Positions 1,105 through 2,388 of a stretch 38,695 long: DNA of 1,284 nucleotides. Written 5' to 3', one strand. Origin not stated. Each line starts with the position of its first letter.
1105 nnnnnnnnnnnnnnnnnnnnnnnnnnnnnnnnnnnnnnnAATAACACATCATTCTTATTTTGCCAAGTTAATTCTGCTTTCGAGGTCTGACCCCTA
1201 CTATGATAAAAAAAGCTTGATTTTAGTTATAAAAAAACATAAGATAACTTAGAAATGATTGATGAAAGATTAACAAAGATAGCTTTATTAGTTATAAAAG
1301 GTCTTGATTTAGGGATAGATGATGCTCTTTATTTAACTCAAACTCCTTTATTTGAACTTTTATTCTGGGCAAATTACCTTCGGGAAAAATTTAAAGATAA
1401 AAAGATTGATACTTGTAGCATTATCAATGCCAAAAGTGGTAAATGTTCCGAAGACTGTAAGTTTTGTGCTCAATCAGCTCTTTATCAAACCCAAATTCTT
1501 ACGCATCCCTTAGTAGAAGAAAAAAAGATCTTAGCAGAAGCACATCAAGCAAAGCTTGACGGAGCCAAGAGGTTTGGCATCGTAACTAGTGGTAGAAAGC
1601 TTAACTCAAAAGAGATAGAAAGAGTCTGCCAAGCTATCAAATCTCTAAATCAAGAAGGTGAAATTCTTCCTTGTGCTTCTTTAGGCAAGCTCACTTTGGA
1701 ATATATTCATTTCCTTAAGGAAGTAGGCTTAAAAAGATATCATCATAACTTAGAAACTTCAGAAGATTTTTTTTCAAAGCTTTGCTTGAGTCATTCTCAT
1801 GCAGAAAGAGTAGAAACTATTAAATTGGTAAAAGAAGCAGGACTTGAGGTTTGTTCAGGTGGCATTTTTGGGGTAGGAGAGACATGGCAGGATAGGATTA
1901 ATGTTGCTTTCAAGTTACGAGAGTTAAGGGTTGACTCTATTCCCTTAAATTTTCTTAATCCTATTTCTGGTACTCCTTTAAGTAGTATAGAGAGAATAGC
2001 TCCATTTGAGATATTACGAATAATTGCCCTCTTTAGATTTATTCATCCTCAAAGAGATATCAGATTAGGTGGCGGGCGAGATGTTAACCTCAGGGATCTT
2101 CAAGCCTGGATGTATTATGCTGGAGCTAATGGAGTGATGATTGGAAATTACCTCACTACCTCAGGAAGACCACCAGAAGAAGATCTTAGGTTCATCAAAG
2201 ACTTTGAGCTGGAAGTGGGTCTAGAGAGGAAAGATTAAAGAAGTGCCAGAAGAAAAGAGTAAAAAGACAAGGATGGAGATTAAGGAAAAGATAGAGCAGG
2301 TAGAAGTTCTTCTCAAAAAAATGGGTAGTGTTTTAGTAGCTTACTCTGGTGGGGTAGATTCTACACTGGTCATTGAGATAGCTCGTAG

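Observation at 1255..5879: Co-directional cluster of five Fe-S/sulfur-transfer enzymes: BioB-like radical SAM, LarE-like, MnmA, FdhD, NadA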

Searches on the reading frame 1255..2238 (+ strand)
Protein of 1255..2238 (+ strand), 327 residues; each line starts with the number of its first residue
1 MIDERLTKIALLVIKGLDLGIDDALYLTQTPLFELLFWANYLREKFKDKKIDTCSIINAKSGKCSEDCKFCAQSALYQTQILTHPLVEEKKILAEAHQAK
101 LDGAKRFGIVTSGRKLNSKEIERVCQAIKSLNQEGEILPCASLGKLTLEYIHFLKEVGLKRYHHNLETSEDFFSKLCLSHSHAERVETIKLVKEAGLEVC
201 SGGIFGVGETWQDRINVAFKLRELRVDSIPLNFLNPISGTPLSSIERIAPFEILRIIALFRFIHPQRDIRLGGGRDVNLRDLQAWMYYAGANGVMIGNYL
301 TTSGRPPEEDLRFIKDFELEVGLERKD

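Call 3: search_protein_families(library=pfam, proteins=[window:1255-2238:+])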
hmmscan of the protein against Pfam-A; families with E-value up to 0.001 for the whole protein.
window:1255-2238:+ (327 aa): 2 families
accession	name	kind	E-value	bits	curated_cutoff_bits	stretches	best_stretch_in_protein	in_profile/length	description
PF06968.18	BATS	-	1.6e-25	89.5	22.2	1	230-319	1-87/88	Biotin and Thiamin Synthesis associated domain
PF04055.27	Radical_SAM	-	2.3e-21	77.1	29.5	1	62-218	5-163/166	Radical SAM superfamily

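Call 4: search_protein_families(library=ncbifam, proteins=[window:1255-2238:+])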
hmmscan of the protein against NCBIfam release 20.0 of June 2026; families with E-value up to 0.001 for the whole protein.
window:1255-2238:+ (327 aa): 18 families
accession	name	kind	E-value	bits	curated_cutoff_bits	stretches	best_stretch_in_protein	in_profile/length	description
TIGR00433.2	bioB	equivalog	1.7e-116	388.7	225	1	23-319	7-306/307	biotin synthase BioB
NF006308.0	PRK08508.1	equivalog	3.2e-74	249.6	377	1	49-322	2-275/279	biotin synthase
TIGR03957.1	rSAM_HmdB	equivalog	2.4e-18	66.4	320.9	1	37-269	22-255/317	5,10-methenyltetrahydromethanopterin hydrogenase cofactor biosynthesis protein HmdB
TIGR03910.1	pyrrolys_PylB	equivalog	5.8e-15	55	348.2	1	33-269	35-273/347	methylornithine synthase PylB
NF004911.0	PRK06267.1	equivalog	1.3e-10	41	305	1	32-293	6-261/351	hypothetical protein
NF053743.1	LipS2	equivalog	2e-08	34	270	1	50-249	21-217/292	LipS2 family lipoyl synthase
NF004019.1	PRK05481.1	subfamily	6.7e-06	25.6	203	1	63-231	56-224/286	lipoyl synthase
TIGR03551.1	F420_cofH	equivalog_domain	1e-05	24.6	374.1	1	28-227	10-223/345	5-amino-6-(D-ribitylamino)uracil--L-tyrosine 4-hydroxyphenyl transferase CofH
TIGR01212.1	TIGR01212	equivalog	1.3e-05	24.5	180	1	174-244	154-225/302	tRNA modification radical SAM protein MnmL/YtqA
NF006276.0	PRK08444.1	equivalog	3e-05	23.2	560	1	19-167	13-155/353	aminofutalosine synthase MqnE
TIGR03550.1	F420_cofG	equivalog_domain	5.4e-05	22.5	213.35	1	122-264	84-235/322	7,8-didemethyl-8-hydroxy-5-deazariboflavin synthase CofG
NF009544.0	PRK12928.1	subfamily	6.8e-05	22.3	210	1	122-234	132-248/300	lipoyl synthase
NF004884.0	PRK06245.1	equivalog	9.2e-05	21.5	209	1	63-225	24-198/340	7,8-didemethyl-8-hydroxy-5-deazariboflavin synthase subunit CofG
NF053742.1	LipS1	equivalog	0.00015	21.5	230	1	60-278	13-226/268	LipS1 family lipoyl synthase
TIGR04014.1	B12_SAM_MJ_0865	equivalog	0.00029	19.7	360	0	183-245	294-357/434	methyl-coenzyme M reductase glutamine C-methyltransferase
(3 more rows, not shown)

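Call 12: find_encoding_contigs(protein=window:1255-2238:+, flank=10000, max_places=10)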
Protein window:1255-2238:+ (327 aa): 2 contigs read that carry it; 1 place shown.
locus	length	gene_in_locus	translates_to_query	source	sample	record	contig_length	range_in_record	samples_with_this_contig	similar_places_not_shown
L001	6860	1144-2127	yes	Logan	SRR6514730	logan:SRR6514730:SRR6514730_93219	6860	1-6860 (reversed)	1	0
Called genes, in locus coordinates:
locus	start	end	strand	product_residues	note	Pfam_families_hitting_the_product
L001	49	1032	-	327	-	PF01797:Y1_Tnp, PF08299:Bac_DnaA_C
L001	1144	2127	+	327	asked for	PF04055:Radical_SAM, PF06968:BATS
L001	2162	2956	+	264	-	PF00733:Asn_synthase (weak), PF02540:NAD_synthase (weak), PF06508:QueC (weak)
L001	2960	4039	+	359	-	PF03054:tRNA_Me_trans, PF20259:tRNA_Me_trans_M, PF20258:tRNA_Me_trans_C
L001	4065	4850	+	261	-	PF02634:FdhD-NarQ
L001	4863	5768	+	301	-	PF02445:NadA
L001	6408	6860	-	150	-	?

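Call 13: find_homologous_proteins(query=window:1255-2238:+, max_evalue=1e-30)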
Query window:1255-2238:+ (327 aa): 7858 proteins with E <= 1e-30 among 8000 candidates; the best 120 are listed.
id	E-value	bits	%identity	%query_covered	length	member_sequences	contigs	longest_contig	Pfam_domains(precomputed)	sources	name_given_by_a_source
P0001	3.0e-216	735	100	100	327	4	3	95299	PF04055.28,PF06968.19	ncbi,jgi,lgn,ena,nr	ncbi:biotin synthase BioB [bacterium]|nr:biotin synthase BioB [bacterium] MBU1152680.1 biotin syntha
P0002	2.3e-141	489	66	98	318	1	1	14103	PF04055.28,PF06968.19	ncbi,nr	ncbi:MAG: biotin synthase BioB [bacterium]|nr:biotin synthase BioB [bacterium]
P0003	2.5e-141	489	66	98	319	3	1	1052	PF04055.28,PF06968.19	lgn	-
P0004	2.7e-139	482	66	98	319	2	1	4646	PF04055.28,PF06968.19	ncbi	ncbi:MAG: biotin synthase BioB [bacterium]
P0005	5.6e-139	481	65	98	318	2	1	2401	PF04055.28,PF06968.19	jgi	jgi:biotin synthase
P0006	2.9e-135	469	62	98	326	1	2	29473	PF04055.28,PF06968.19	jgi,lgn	jgi:biotin synthase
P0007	2.7e-134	465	62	98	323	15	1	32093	PF04055.28,PF06968.19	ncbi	ncbi:MAG: biotin synthase BioB [Candidatus Desantisbacteria bacterium]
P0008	3.5e-134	465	63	98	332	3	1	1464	PF04055.28,PF06968.19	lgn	-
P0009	9.8e-130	450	61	98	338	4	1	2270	PF04055.28,PF06968.19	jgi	jgi:biotin synthase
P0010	1.5e-128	447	60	98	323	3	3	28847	PF04055.28,PF06968.19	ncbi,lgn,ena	-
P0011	8.7e-125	434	61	98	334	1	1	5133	PF04055.28,PF06968.19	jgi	jgi:biotin synthase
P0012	1.2e-117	411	57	98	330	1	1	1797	PF04055.28,PF06968.19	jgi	jgi:biotin synthase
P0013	6.3e-114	398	57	98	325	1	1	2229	PF04055.28,PF06968.19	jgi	-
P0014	7.8e-111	388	56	98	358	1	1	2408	PF04055.28,PF06968.19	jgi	jgi:biotin synthase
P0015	3.0e-109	383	54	92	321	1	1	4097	PF04055.28,PF06968.19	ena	-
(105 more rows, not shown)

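Call 14: find_encoding_contigs(protein=P0002, flank=8000, max_places=2)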
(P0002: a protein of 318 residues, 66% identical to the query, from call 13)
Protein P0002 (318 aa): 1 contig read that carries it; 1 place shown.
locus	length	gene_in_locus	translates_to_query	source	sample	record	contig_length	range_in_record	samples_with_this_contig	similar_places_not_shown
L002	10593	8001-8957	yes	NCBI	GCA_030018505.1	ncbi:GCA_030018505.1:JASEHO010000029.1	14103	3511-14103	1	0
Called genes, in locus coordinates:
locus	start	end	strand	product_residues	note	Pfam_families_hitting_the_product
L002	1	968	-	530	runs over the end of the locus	PF14691:Fer4_20, PF01946:Thi4 (weak), PF00070:Pyr_redox (weak), PF00890:FAD_binding_2 (weak), PF01266:DAO, PF07992:Pyr_redox_2, PF13450:NAD_binding_8, PF00070:Pyr_redox, +8 more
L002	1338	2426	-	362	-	PF03460:NIR_SIR_ferr, PF01077:NIR_SIR, PF13237:Fer4_10 (faint), PF12838:Fer4_7 (weak), PF00037:Fer4 (weak)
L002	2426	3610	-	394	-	PF03460:NIR_SIR_ferr (weak), PF01077:NIR_SIR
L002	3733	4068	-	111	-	PF04358:DsrC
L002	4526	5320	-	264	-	PF01148:CTP_transf_1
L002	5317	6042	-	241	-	PF01255:Prenyltransf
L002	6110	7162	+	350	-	PF12911:OppC_N, PF00528:BPD_transp_1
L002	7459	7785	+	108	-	PF03091:CutA1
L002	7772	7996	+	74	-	-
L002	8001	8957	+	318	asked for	PF04055:Radical_SAM, PF06968:BATS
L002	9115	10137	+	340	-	PF00383:dCMP_cyt_deam_1, PF14437:MafB19-deam, PF01872:RibD_C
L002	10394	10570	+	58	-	-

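Call 15: find_encoding_contigs(protein=P0006, flank=8000, max_places=2)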
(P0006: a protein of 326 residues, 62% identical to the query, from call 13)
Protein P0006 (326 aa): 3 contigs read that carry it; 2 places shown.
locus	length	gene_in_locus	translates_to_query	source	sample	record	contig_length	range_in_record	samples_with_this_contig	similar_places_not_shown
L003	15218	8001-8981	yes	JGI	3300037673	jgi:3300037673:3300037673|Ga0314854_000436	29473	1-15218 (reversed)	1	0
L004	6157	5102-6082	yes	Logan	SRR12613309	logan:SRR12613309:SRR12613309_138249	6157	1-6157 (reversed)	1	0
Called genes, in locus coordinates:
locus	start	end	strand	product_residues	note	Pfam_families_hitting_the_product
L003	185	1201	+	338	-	PF01118:Semialdhyde_dh, PF22698:Semialdhyde_dhC_1, PF02774:Semialdhyde_dhC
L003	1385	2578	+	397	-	PF01960:ArgJ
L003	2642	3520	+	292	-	PF01063:Aminotran_4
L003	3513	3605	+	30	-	-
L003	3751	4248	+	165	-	PF02151:UVR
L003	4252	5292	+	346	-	PF00217:ATP-gua_Ptrans, PF27454:McsB_C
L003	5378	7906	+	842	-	PF02861:Clp_N, PF23569:NBD_SMAX1, PF00004:AAA, PF17871:AAA_lid_9, PF00004:AAA, PF07724:AAA_2, PF07728:AAA_5, PF10431:ClpB_D2-small, +12 more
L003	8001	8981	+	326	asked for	PF04055:Radical_SAM, PF06968:BATS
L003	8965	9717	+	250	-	PF00106:adh_short, PF08659:KR, PF13561:adh_short_C2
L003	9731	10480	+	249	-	PF02348:CTP_transf_3, PF12804:NTP_transf_3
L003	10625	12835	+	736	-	PF07697:7TMR-HDED, PF07698:7TM-7TMR_HD, PF01966:HD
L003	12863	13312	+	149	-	PF02130:YbeY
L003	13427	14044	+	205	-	PF01219:DAGK_prokar, PF01569:PAP2 (weak)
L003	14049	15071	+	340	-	PF01595:CNNM, PF00571:CBS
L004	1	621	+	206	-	?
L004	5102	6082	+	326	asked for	PF04055:Radical_SAM, PF06968:BATS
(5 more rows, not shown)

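Call 16: find_encoding_contigs(protein=P0007, flank=8000, max_places=2)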
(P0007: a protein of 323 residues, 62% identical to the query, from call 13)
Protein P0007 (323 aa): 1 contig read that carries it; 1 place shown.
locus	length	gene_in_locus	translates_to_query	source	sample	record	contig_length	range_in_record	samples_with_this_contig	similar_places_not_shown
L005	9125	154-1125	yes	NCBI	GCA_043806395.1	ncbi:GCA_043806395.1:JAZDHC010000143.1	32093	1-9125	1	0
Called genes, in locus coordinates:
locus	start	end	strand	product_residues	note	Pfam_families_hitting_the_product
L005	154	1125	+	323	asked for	PF04055:Radical_SAM, PF06968:BATS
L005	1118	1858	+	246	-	PF00106:adh_short, PF08659:KR, PF13561:adh_short_C2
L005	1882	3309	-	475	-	PF00361:Proton_antipo_M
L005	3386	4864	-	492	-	PF00361:Proton_antipo_M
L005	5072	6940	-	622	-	PF00662:Proton_antipo_N, PF00361:Proton_antipo_M, PF01010:Proton_antipo_C (faint)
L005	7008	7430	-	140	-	PF10779:XhlA (weak)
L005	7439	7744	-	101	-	PF00420:Oxidored_q2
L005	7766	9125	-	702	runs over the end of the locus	PF13510:Fer2_4, PF14691:Fer4_20, PF07992:Pyr_redox_2, PF13450:NAD_binding_8 (weak), PF13738:Pyr_redox_3 (weak), PF12838:Fer4_7 (weak), PF22117:Fer4_Nqo3, PF00037:Fer4 (weak), +2 more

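Call 17: find_encoding_contigs(protein=P0010, flank=8000, max_places=2)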
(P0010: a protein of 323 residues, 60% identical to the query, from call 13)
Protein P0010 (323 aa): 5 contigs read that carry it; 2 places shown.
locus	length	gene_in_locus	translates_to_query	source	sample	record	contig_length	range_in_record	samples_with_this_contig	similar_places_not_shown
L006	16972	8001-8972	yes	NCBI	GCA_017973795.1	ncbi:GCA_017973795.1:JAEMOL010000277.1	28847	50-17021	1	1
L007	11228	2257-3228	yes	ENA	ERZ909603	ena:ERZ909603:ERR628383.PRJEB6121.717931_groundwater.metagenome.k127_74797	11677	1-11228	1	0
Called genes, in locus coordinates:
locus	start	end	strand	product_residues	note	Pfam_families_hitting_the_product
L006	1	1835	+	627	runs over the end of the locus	?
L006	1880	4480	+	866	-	PF00675:Peptidase_M16, PF05193:Peptidase_M16_C, PF00675:Peptidase_M16, PF05193:Peptidase_M16_C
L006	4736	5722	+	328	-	PF13174:TPR_6 (faint), PF13428:TPR_14 (faint), PF13432:TPR_16 (faint), PF14559:TPR_19 (faint), PF13424:TPR_12 (faint), PF00515:TPR_1 (weak), PF13414:TPR_11 (weak), PF00515:TPR_1, +5 more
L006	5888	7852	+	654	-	PF04851:ResIII (faint), PF00270:DEAD, PF06733:DEAD_2, PF13307:Helicase_C_2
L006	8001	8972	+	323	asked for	PF04055:Radical_SAM, PF06968:BATS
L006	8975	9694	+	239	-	PF00106:adh_short, PF08659:KR, PF13561:adh_short_C2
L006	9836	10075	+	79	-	PF04255:DUF433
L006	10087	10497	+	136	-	PF18480:DUF5615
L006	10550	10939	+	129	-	PF14552:Tautomerase_2, PF01361:Tautomerase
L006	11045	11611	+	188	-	PF13580:SIS_2, PF01380:SIS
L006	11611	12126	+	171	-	PF11969:DcpS_C, PF01230:HIT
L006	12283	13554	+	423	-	-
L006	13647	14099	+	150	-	PF01797:Y1_Tnp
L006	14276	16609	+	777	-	PF01564:Spermine_synth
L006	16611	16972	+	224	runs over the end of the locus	PF01863:YgjP-like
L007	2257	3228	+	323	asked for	PF04055:Radical_SAM, PF06968:BATS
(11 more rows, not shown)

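Call 33: search_solved_structures(query=window:1255-2238:+, show_alignments=3, max_evalue=1e-10)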
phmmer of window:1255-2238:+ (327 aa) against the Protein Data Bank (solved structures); distinct sequences matched with E-value up to 1e-10: 3.
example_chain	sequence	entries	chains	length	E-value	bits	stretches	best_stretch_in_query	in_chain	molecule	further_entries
8vdw_A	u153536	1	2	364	9.8e-91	307.4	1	4-319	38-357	Biotin synthase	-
8vcw_A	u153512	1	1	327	1.4e-73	251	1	22-304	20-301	Biotin synthase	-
1r30_A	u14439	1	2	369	3e-53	184.2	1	26-315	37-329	Biotin synthase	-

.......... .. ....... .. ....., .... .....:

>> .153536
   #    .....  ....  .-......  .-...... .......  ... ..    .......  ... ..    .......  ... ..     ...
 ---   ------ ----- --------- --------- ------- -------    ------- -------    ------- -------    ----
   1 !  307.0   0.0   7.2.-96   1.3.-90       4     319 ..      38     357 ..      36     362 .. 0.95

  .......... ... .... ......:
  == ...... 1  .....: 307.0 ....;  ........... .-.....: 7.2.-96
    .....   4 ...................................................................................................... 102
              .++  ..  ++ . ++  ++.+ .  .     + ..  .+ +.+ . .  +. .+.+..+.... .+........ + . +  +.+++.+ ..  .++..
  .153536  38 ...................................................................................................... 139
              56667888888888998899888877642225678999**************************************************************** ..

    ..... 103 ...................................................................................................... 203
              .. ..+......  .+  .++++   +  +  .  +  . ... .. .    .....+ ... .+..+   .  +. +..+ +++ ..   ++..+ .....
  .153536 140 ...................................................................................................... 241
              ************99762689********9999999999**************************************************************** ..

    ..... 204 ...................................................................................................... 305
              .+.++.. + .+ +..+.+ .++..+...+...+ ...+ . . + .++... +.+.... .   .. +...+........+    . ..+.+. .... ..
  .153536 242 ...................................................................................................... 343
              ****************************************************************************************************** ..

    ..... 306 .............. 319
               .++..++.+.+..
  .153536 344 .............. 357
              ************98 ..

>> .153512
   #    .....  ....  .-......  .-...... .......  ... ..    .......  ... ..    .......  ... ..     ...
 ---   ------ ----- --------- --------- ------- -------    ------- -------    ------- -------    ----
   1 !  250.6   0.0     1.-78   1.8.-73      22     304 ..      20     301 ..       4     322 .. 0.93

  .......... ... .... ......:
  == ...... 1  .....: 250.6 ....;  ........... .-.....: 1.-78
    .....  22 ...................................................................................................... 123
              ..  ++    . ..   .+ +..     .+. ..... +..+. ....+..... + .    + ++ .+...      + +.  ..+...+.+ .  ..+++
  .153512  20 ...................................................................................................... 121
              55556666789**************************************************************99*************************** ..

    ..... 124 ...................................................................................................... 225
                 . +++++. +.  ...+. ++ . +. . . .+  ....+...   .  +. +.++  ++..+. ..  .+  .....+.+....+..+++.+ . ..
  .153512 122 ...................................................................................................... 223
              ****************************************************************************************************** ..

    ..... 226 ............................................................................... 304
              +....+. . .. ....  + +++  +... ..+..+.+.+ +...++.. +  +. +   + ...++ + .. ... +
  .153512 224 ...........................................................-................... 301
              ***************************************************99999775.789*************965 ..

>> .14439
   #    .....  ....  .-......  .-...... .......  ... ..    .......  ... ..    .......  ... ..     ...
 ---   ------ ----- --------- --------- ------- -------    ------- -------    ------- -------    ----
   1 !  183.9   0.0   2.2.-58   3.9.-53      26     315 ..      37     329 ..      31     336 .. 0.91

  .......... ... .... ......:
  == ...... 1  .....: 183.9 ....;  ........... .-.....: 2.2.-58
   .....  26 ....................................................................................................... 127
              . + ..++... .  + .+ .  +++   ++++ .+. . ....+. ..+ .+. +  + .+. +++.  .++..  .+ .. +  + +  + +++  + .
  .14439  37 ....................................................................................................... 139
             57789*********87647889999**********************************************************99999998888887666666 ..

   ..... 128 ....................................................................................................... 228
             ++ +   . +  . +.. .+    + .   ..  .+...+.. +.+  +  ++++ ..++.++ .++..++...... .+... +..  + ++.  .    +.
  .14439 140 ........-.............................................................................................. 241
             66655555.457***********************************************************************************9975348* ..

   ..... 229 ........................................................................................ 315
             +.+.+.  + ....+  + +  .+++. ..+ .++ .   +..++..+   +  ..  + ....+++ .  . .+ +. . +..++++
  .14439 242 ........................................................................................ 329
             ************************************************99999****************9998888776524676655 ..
